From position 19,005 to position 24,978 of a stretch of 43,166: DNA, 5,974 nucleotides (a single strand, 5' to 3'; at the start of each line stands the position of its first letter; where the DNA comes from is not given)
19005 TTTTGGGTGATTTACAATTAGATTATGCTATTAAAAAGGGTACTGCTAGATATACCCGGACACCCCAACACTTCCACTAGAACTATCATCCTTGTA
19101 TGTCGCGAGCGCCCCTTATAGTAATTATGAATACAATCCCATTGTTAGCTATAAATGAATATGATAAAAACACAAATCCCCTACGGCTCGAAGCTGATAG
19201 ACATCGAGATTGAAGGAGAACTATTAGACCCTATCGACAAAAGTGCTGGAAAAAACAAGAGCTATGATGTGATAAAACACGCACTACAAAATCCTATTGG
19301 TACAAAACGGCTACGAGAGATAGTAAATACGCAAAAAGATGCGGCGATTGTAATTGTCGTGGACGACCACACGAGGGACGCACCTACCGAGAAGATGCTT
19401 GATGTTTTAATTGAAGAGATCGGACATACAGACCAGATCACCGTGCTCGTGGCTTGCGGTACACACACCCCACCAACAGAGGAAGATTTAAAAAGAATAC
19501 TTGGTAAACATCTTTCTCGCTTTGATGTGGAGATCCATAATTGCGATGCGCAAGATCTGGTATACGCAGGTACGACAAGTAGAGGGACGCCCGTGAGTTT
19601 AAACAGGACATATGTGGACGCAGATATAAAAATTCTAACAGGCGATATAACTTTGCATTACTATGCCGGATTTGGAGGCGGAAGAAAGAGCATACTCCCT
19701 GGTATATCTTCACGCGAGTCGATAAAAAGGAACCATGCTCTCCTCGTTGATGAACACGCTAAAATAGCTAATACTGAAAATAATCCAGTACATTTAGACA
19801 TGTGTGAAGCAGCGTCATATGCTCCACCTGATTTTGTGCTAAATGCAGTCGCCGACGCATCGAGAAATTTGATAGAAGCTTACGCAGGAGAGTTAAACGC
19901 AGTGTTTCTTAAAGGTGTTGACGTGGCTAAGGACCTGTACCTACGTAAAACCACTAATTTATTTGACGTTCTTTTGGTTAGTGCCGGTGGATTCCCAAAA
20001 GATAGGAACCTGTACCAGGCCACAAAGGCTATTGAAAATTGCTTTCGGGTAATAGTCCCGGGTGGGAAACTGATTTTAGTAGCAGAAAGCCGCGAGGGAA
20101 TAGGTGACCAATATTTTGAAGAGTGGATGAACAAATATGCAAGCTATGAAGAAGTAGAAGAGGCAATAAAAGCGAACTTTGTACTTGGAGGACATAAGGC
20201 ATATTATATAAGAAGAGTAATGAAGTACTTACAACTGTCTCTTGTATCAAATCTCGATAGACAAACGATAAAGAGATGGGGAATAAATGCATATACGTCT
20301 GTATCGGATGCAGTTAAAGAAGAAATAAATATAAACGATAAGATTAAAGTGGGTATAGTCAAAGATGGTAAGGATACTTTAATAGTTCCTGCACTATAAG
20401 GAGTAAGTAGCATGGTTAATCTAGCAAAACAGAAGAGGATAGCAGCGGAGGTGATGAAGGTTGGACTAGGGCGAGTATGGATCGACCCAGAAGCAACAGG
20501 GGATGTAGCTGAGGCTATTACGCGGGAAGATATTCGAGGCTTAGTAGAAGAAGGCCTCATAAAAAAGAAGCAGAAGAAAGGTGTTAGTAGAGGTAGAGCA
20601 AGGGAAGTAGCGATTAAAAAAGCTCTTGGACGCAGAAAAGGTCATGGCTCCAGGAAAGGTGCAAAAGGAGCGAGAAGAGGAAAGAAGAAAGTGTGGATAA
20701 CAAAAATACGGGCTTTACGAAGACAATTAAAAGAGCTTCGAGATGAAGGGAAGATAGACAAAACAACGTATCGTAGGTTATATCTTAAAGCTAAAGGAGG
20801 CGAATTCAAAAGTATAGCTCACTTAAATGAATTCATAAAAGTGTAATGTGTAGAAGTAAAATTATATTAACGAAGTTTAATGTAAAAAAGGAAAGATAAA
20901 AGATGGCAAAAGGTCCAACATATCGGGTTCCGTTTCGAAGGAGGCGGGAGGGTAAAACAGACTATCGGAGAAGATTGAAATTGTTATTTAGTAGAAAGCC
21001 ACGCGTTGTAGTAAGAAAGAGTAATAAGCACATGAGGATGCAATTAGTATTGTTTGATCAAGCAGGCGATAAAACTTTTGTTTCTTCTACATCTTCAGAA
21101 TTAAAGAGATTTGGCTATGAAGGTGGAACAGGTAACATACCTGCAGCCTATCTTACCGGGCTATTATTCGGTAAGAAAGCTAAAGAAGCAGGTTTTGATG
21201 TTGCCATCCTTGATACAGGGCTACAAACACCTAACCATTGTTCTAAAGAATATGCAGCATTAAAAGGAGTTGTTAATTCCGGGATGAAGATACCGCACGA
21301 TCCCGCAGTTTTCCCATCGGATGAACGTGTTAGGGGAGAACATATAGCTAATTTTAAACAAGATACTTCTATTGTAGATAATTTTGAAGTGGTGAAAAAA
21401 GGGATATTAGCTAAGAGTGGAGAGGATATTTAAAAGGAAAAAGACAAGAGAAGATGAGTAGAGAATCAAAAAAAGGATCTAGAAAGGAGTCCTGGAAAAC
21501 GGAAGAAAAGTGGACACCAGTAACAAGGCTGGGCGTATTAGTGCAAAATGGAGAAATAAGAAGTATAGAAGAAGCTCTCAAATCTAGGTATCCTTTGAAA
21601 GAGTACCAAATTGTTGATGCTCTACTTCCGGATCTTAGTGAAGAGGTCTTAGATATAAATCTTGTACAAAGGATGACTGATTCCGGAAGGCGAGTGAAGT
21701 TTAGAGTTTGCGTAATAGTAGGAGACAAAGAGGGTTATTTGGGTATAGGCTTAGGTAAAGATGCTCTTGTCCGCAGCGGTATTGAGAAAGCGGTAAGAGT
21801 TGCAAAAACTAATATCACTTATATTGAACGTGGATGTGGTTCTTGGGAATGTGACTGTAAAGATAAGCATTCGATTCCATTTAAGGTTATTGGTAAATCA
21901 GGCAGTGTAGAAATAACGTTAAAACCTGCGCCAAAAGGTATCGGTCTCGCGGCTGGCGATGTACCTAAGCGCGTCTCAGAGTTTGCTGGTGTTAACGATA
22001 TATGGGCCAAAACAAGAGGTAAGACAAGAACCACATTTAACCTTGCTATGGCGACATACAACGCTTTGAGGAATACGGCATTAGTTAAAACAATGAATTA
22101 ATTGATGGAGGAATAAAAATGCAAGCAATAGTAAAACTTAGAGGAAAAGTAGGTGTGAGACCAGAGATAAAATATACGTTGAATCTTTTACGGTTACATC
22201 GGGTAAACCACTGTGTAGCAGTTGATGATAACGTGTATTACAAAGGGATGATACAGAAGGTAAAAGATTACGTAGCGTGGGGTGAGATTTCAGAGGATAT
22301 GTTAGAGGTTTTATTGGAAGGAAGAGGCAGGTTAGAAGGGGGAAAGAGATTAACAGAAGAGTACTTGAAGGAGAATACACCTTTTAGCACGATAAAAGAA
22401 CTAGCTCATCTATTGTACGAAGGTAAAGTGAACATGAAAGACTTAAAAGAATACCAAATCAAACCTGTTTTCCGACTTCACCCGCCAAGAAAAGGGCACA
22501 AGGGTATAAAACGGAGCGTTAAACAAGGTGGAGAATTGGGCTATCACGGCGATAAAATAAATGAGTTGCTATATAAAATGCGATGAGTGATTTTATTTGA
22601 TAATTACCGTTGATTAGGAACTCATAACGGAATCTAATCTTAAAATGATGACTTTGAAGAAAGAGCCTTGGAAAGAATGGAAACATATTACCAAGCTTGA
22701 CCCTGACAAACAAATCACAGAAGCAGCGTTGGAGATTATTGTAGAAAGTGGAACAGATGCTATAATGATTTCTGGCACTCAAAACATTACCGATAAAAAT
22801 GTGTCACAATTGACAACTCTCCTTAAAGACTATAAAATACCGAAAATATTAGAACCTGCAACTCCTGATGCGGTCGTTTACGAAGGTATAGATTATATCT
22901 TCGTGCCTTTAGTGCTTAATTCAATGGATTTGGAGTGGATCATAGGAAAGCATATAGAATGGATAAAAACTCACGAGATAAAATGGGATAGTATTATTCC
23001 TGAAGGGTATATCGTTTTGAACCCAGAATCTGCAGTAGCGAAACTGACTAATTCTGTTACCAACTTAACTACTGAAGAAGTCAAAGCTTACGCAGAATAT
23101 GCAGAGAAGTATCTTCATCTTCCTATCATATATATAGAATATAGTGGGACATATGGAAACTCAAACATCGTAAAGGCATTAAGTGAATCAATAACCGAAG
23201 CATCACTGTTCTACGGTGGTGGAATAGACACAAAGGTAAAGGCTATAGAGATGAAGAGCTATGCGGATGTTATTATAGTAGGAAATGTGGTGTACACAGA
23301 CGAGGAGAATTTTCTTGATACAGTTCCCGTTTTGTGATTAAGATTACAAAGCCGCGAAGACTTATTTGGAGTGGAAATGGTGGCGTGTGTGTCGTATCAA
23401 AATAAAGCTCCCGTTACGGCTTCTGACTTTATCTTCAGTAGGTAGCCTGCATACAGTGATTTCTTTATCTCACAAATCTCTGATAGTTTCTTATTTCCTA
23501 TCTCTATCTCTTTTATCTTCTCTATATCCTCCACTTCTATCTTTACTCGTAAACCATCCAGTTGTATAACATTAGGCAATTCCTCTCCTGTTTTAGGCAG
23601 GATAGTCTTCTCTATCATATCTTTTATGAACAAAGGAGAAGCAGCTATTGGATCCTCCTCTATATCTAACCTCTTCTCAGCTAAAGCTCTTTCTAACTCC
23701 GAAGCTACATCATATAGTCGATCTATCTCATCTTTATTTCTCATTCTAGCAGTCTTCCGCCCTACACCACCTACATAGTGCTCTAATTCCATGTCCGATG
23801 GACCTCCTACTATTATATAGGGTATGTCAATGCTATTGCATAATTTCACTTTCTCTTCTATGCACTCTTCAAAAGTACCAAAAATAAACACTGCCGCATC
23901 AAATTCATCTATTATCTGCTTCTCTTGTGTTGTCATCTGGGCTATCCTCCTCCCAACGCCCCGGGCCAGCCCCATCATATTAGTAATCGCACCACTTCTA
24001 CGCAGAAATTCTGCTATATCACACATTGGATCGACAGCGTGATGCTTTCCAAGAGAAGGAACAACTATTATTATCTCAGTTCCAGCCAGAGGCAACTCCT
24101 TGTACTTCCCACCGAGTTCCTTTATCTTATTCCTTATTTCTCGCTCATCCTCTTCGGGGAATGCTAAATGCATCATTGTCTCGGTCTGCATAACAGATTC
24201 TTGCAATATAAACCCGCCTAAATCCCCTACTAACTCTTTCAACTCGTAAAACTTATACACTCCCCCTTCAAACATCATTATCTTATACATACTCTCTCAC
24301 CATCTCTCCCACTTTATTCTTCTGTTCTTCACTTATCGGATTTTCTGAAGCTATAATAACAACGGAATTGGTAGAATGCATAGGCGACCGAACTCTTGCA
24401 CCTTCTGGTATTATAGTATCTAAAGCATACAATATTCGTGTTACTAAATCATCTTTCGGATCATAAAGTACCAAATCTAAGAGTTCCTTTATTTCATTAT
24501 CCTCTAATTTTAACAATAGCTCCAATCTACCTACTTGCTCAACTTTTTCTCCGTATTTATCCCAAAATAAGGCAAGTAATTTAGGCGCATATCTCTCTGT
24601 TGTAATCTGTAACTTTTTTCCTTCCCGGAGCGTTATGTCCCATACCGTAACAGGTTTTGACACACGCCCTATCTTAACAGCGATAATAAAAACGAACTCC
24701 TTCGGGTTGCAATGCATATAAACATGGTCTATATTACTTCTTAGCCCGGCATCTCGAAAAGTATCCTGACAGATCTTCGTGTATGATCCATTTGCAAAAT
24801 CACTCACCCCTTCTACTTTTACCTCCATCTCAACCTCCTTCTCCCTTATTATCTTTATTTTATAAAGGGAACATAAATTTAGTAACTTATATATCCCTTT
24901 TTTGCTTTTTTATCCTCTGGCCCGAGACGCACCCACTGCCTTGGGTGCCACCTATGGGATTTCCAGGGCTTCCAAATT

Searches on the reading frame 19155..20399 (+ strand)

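Call 43: search_protein_families(library=pfam, proteins=[window:19155-20399:+], max_evalue=0.00001)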
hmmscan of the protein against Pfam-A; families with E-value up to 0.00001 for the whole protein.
window:19155-20399:+ (414 aa): 2 families
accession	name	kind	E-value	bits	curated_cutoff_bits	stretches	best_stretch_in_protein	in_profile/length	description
PF09861.14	Lar_N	-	2.3e-56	190.7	23.3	1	10-201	1-200/204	Lactate racemase N-terminal domain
PF21113.2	LarA_C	-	9.9e-13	48.7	25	1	271-405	7-147/152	Lactate racemase C-terminal domain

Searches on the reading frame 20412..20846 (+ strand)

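Call 43: search_protein_families(library=pfam, proteins=[window:20412-20846:+], max_evalue=0.00001)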
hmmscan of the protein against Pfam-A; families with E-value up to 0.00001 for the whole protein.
window:20412-20846:+ (144 aa): 2 families
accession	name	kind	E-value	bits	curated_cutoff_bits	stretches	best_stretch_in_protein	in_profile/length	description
PF25476.1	Ribosomal_L19e_C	-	1.5e-33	115.3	25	1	56-143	1-88/91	Ribosomal protein L19e, C-terminal domain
PF01280.26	Ribosomal_L19e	-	6.9e-24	84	25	1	3-55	1-53/53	Ribosomal protein L19e, N-terminal domain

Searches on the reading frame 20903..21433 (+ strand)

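Call 43: search_protein_families(library=pfam, proteins=[window:20903-21433:+], max_evalue=0.00001)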
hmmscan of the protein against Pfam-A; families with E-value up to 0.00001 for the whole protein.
window:20903-21433:+ (176 aa): 2 families
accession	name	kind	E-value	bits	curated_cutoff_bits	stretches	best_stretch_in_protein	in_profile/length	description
PF17144.9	Ribosomal_L5e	-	2.5e-27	96.4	27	1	7-93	3-96/163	Ribosomal large subunit proteins 60S L5, and 50S L18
PF00861.27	Ribosomal_L18p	-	7e-07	30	27.8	1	20-106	13-94/116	Ribosomal L18 of archaea, bacteria, mitoch. and chloroplast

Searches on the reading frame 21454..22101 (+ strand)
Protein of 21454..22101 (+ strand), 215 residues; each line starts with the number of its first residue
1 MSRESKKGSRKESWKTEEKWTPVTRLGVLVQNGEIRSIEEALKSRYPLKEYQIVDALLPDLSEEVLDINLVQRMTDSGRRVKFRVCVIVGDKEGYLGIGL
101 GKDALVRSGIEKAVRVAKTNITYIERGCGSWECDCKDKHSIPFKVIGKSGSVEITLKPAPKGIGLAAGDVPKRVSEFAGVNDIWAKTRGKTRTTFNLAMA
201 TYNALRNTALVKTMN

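Call 43: search_protein_families(library=pfam, proteins=[window:21454-22101:+], max_evalue=0.00001)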
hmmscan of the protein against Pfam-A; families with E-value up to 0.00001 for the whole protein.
window:21454-22101:+ (215 aa): 2 families
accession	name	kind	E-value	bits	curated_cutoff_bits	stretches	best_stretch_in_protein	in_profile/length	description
PF00333.26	Ribosomal_S5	-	4.5e-21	75.1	27.1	1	61-125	1-65/65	Ribosomal protein S5, N-terminal domain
PF03719.21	Ribosomal_S5_C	-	5.5e-21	74.2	21.5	1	147-212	1-65/71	Ribosomal protein S5, C-terminal domain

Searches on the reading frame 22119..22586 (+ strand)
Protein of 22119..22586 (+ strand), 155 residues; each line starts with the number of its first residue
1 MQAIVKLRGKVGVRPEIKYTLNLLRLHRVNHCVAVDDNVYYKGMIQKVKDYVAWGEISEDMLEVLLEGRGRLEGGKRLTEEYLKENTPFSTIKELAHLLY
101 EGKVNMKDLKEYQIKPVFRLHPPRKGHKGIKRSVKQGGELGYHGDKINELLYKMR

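Call 43: search_protein_families(library=pfam, proteins=[window:22119-22586:+], max_evalue=0.00001)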
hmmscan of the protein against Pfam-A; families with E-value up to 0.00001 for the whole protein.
window:22119-22586:+ (155 aa): 1 family
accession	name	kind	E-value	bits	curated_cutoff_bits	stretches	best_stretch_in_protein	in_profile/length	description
PF00327.25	Ribosomal_L30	-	6.4e-14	52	23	1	4-52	3-51/51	Ribosomal protein L30p/L7e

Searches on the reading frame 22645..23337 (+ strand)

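Call 43: search_protein_families(library=pfam, proteins=[window:22645-23337:+], max_evalue=0.00001)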
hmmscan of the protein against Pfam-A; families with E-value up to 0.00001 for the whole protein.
window:22645-23337:+ (230 aa): 1 family
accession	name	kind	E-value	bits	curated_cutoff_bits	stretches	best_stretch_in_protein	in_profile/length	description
PF01884.23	PcrB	-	2.4e-68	230.5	23.9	1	9-227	3-222/226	PcrB family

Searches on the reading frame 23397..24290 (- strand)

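Call 43: search_protein_families(library=pfam, proteins=[window:23397-24290:-], max_evalue=0.00001)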
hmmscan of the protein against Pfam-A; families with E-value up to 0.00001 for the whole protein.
window:23397-24290:- (297 aa): 1 family
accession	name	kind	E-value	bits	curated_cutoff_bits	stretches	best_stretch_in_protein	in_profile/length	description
PF04609.17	MCR_C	-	3.4e-87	292.5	25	1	2-257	1-265/271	Methyl-coenzyme M reductase operon protein C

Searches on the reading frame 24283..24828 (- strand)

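Call 43: search_protein_families(library=pfam, proteins=[window:24283-24828:-], max_evalue=0.00001)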
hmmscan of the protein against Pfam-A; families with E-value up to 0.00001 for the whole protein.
window:24283-24828:- (181 aa): 1 family
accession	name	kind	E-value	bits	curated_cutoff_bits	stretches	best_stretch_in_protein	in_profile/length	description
PF09886.14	DUF2113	-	6e-38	130.5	27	1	4-179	2-181/183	Uncharacterized protein conserved in archaea (DUF2113)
